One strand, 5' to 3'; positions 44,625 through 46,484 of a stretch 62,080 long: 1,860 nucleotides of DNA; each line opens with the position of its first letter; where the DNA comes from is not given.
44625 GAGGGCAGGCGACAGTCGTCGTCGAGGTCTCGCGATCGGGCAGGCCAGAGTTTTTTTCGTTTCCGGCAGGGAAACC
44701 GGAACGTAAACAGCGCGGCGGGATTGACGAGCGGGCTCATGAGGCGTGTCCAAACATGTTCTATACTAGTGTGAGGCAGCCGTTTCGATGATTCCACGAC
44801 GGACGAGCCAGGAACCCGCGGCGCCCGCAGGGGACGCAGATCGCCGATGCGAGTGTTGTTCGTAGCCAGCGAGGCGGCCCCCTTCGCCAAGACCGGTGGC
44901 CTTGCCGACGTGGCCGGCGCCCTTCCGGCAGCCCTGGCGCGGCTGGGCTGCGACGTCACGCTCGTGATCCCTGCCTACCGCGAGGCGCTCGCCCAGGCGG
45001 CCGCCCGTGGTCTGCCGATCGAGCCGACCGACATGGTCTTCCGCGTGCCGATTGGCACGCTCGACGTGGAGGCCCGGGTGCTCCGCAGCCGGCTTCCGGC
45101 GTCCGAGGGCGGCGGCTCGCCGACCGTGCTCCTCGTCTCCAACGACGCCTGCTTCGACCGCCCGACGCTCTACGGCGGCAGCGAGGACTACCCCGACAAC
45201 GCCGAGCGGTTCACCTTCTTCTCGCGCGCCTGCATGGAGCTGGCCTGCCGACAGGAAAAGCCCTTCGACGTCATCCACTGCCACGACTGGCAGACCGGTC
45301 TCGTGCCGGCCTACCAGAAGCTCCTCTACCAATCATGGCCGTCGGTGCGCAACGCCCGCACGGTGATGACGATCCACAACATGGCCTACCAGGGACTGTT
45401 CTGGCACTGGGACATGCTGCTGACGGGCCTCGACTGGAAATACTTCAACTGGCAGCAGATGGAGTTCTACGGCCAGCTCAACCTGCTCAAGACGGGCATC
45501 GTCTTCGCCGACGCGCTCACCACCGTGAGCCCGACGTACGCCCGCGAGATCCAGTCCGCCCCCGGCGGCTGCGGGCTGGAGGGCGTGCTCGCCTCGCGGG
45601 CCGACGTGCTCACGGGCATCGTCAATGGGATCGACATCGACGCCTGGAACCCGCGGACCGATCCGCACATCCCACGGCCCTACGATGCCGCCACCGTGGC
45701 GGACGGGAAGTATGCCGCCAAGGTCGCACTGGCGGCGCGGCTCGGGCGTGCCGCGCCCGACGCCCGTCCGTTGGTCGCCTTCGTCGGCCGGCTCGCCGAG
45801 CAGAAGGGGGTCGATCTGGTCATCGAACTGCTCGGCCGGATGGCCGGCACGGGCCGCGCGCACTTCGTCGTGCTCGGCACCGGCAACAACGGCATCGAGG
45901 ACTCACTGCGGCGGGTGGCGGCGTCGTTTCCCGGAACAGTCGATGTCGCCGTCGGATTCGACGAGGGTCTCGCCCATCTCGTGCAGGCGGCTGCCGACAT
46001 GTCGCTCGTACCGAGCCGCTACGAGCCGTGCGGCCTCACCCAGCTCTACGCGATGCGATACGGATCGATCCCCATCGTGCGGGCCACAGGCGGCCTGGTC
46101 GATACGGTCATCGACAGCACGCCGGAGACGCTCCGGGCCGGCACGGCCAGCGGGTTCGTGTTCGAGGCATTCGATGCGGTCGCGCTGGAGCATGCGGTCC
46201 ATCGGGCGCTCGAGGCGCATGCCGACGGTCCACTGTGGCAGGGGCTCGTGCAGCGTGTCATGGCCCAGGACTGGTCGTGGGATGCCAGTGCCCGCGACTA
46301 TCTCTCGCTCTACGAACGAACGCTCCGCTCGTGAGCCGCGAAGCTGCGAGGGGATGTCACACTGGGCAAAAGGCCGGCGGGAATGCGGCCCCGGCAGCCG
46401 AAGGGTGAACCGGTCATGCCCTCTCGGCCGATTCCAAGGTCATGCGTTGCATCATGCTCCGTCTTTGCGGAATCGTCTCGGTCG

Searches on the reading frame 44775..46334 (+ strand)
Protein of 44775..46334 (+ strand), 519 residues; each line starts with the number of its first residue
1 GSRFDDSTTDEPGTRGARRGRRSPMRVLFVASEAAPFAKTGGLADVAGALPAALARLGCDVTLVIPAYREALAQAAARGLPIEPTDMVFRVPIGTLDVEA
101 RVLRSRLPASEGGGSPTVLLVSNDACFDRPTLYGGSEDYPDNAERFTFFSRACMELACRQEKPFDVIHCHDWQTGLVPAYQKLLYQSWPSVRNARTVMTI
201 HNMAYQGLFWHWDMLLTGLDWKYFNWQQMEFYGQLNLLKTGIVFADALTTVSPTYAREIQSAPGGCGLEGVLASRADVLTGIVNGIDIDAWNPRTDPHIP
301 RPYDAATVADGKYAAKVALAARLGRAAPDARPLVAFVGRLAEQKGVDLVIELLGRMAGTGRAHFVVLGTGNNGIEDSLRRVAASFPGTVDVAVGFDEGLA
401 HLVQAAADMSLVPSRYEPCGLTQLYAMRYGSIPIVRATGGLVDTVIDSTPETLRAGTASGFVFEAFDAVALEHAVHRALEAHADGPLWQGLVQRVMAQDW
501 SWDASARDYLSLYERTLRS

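Call 54: search_protein_families(library=pfam, proteins=[window:44775-46334:+], max_evalue=0.0001)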
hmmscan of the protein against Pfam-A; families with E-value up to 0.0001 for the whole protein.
window:44775-46334:+ (519 aa): 6 families
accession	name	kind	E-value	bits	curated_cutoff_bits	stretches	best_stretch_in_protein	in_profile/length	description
PF08323.17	Glyco_transf_5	-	4.1e-82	275.9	22.7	1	26-273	1-238/239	Starch synthase catalytic domain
PF00534.26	Glycos_transf_1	-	8.4e-15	55.2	26.4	1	327-480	11-157/172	Glycosyl transferases group 1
PF13692.12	Glyco_trans_1_4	-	1.5e-12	48.4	27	1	332-480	2-141/142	Glycosyl transferases group 1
PF20706.3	GT4-conflict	-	1.1e-09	38.2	26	1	326-507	191-383/385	Family 4 Glycosyltransferase in conflict systems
PF13579.12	Glyco_trans_4_4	-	1.3e-09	39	29.7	1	41-260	1-143/158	Glycosyl transferase 4-like domain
PF13439.12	Glyco_transf_4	-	1.3e-09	38.7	28.5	1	145-261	55-150/170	Glycosyltransferase Family 4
